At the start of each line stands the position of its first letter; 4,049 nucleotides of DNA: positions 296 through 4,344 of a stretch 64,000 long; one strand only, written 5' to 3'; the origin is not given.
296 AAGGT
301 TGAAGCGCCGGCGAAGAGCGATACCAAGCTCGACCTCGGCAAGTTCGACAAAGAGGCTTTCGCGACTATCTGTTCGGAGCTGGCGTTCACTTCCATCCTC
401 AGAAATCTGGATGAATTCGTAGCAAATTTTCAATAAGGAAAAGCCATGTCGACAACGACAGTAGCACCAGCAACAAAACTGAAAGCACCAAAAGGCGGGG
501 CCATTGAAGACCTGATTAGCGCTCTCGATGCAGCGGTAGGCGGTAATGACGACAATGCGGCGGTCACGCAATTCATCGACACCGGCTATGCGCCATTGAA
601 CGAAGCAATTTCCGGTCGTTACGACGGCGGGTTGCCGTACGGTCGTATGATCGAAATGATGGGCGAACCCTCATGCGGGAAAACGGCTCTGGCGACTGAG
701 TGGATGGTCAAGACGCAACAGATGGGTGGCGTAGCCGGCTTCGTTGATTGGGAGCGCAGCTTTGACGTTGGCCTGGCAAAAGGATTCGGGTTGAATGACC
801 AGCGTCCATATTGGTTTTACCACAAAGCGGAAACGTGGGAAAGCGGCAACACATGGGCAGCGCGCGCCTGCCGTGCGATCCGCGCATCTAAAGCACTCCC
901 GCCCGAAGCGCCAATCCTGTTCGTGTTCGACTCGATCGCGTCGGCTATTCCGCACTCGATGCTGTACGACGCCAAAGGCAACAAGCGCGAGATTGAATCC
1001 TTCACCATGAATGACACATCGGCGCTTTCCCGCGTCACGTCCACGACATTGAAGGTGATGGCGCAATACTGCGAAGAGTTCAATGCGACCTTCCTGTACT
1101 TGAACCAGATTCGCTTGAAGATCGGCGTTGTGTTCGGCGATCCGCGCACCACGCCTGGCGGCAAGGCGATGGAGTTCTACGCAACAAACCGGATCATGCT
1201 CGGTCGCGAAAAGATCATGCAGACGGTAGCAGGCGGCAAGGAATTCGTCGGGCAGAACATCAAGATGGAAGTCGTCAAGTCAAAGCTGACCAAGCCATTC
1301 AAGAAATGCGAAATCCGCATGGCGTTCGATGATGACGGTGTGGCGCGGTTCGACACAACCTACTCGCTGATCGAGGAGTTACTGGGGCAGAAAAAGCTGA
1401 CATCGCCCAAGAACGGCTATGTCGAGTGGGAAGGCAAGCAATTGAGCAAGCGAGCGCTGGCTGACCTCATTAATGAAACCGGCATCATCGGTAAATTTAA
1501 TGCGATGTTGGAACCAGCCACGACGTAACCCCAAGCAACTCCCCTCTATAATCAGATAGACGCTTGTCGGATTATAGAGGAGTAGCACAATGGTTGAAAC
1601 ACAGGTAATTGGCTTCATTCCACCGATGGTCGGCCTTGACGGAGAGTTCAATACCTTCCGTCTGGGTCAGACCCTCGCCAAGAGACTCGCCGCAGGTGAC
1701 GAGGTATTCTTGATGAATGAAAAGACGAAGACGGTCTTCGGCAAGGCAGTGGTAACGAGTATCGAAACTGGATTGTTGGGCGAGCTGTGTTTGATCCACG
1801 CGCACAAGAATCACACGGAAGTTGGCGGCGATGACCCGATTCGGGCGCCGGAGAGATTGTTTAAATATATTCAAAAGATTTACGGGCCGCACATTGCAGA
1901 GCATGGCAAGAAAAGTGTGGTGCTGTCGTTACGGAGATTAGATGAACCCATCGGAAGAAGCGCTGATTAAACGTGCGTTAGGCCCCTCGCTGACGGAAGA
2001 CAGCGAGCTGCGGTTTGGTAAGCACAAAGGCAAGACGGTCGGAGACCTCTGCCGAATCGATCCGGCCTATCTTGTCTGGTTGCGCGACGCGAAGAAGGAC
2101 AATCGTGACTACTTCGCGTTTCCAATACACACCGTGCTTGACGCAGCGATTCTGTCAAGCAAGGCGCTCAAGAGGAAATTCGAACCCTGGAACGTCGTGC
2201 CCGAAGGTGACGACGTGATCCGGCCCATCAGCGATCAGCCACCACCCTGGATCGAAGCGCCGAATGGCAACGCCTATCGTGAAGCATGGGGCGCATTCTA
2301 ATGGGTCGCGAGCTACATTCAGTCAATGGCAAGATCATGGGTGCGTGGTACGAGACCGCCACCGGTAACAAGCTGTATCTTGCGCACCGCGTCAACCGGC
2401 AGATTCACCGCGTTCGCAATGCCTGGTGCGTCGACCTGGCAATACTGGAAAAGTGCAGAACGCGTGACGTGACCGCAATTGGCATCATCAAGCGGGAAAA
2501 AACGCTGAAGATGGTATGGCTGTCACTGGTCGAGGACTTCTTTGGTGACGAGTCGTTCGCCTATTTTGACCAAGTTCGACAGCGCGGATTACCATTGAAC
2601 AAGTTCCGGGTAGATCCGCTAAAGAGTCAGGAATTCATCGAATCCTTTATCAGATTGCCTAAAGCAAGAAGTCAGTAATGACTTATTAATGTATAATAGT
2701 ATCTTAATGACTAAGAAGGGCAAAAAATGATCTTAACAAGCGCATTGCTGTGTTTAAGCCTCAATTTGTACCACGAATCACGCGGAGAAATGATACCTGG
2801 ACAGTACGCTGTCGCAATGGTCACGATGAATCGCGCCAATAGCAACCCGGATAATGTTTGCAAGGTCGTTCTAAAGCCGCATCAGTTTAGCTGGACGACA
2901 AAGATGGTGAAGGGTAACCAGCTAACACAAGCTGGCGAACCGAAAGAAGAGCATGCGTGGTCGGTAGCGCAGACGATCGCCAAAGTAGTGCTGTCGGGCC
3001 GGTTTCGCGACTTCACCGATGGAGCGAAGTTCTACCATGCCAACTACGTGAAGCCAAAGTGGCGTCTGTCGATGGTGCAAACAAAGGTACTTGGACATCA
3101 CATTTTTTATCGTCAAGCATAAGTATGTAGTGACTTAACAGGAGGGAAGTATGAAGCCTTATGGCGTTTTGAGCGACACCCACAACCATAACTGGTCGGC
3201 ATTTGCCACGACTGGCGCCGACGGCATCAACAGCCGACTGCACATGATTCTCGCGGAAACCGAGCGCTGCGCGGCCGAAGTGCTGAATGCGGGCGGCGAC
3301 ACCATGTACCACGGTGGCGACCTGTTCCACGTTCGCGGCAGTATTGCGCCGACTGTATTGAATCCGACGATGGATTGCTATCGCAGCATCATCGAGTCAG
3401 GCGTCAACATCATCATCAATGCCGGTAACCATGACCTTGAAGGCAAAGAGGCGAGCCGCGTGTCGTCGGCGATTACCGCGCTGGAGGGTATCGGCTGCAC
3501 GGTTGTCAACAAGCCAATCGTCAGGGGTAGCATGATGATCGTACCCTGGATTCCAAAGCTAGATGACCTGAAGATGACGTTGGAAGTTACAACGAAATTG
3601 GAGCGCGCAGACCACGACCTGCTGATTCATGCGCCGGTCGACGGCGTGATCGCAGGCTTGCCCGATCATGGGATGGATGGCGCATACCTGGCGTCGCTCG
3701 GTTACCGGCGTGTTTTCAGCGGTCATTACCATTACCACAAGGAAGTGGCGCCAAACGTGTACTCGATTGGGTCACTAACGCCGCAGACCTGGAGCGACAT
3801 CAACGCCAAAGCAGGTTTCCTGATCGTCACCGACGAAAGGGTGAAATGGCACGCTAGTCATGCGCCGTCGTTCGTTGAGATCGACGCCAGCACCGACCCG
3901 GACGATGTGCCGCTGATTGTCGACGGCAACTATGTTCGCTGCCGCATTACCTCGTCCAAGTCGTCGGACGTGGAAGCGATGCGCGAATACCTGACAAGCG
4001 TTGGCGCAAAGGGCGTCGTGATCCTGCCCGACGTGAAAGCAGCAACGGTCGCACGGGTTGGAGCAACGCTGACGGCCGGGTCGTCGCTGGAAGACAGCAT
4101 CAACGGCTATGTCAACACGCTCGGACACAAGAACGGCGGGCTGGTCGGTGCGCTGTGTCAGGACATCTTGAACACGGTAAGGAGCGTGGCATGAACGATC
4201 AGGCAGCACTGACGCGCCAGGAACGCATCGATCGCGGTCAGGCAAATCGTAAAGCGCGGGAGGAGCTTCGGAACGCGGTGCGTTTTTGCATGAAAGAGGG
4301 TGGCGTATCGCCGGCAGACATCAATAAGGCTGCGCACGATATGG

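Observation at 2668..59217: Element-wide regulon: about 22 copies of an 18-bp palindrome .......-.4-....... over early, middle and late promoters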

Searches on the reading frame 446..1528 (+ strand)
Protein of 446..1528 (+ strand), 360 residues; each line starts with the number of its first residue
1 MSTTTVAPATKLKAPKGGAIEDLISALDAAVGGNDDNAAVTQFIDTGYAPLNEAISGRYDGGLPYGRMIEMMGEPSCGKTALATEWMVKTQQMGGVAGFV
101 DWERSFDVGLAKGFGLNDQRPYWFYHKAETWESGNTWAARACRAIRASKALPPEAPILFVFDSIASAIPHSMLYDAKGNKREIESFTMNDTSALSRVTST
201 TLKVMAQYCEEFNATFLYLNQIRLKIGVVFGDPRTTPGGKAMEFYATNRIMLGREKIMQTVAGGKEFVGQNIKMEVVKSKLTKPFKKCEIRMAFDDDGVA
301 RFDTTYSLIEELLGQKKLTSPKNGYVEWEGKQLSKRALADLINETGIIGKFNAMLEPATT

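Call 9: search_protein_families(library=pfam, proteins=[window:446-1528:+], max_evalue=0.01)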
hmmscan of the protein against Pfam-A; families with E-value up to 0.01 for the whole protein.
window:446-1528:+ (360 aa): 3 families
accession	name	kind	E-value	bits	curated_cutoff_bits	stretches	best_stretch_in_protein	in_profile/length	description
PF00154.27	RecA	-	1.2e-37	130.2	27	1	39-295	28-258/262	recA bacterial DNA recombination protein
PF06745.19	ATPase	-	0.00082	19.2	26.6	1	60-94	13-48/231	KaiC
PF08423.17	Rad51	-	0.0026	17.5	22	0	59-258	19-215/244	Rad51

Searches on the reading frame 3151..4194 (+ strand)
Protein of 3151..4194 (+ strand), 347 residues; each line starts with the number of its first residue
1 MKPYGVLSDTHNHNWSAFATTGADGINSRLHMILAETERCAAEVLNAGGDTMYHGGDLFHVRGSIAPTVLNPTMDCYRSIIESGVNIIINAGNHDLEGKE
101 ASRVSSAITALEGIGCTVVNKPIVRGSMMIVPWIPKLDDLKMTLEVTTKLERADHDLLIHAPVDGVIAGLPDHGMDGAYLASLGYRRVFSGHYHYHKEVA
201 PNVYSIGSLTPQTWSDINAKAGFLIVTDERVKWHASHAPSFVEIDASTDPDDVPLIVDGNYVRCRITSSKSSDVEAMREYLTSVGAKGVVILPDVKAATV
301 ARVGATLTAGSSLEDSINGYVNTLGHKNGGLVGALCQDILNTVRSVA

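Call 9: search_protein_families(library=pfam, proteins=[window:3151-4194:+], max_evalue=0.01)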
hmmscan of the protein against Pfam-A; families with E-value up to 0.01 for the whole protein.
window:3151-4194:+ (347 aa): 1 family
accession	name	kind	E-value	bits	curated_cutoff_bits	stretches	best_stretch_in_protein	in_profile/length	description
PF00149.33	Metallophos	-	5.7e-06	27.3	21.5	1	5-195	4-190/191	Calcineurin-like phosphoesterase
